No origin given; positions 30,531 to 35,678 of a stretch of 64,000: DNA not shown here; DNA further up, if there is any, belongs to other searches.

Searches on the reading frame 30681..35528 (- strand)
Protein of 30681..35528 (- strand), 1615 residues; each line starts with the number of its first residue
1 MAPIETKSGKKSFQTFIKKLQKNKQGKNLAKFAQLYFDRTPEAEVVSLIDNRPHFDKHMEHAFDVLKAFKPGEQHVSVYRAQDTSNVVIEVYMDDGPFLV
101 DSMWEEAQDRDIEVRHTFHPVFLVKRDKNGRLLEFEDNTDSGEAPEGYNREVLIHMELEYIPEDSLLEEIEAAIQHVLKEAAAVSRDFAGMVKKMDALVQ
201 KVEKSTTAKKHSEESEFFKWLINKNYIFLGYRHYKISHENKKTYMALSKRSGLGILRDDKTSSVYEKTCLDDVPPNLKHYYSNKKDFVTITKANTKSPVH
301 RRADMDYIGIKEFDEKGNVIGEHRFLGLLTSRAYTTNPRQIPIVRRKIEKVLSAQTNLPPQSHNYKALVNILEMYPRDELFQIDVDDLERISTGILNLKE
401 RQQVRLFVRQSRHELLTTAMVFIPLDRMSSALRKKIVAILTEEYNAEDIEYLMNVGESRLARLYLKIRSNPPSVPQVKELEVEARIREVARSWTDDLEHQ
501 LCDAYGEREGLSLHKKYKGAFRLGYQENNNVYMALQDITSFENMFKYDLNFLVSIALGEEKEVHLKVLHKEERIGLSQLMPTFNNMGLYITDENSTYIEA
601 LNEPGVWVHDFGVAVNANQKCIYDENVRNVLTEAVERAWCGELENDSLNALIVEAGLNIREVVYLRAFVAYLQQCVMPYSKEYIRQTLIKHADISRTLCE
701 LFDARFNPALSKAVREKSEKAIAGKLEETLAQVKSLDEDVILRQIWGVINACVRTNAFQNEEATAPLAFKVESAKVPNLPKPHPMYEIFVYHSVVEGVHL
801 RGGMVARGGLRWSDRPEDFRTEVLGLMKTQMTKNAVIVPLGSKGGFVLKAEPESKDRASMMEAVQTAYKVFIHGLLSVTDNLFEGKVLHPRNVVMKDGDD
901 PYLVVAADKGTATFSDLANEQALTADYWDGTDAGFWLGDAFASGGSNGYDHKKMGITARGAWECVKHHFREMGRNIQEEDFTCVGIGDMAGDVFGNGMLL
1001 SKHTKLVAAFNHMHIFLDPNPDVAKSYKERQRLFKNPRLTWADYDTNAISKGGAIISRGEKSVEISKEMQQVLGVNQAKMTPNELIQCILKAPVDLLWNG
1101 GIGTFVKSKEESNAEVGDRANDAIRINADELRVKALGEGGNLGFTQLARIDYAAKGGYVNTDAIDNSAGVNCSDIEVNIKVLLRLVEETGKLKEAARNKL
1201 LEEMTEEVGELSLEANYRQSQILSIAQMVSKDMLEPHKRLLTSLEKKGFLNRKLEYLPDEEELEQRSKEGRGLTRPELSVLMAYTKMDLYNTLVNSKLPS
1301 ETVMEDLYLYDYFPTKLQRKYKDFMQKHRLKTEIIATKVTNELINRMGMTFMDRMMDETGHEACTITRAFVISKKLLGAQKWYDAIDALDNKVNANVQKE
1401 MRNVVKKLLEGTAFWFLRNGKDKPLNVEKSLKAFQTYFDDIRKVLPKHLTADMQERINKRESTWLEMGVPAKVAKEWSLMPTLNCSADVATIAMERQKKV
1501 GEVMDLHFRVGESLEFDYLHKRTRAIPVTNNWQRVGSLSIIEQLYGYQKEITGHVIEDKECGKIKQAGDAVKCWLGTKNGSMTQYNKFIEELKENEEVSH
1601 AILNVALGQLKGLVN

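Call 86: search_protein_families(library=pfam, proteins=[window:30681-35528:-], max_evalue=0.0001)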
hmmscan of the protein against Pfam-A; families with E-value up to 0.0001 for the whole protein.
window:30681-35528:- (1615 aa): 8 families
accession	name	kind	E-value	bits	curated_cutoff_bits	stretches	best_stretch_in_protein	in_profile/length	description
PF05088.18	Bac_GDH_CD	-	1.1e-242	806.4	22.8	1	726-1225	2-496/497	Bacterial NAD-glutamate dehydrogenase, catalytic domain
PF21074.2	GDH_C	-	8.2e-96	321.6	26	1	1270-1611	1-338/339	Glutamate dehydrogenase, C-terminal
PF21073.2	GDH_HM1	-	1.7e-23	82.7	21.2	1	341-401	1-60/60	Glutamate dehydrogenase, helical motif 1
PF21078.2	GDH_HM3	-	3.8e-23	81.8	24.6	1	643-708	1-66/66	Glutamate dehydrogenase, helical motif 3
PF21075.3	GDH_ACT1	-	1.2e-19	71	23.7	1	33-173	2-143/144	Glutamate dehydrogenase, ACT1 domain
PF21076.3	GDH_ACT2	-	3.2e-18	66.5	22.8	1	405-494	1-90/90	Glutamate dehydrogenase, ACT2 domain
PF21077.3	GDH_ACT3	-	8.2e-15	54.8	22.2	1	559-620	13-74/80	Glutamate dehydrogenase, ACT3 domain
PF21079.2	GDH_HM2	-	3.5e-09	36.9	21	1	501-542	2-43/45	Glutamate dehydrogenase, helical motif 2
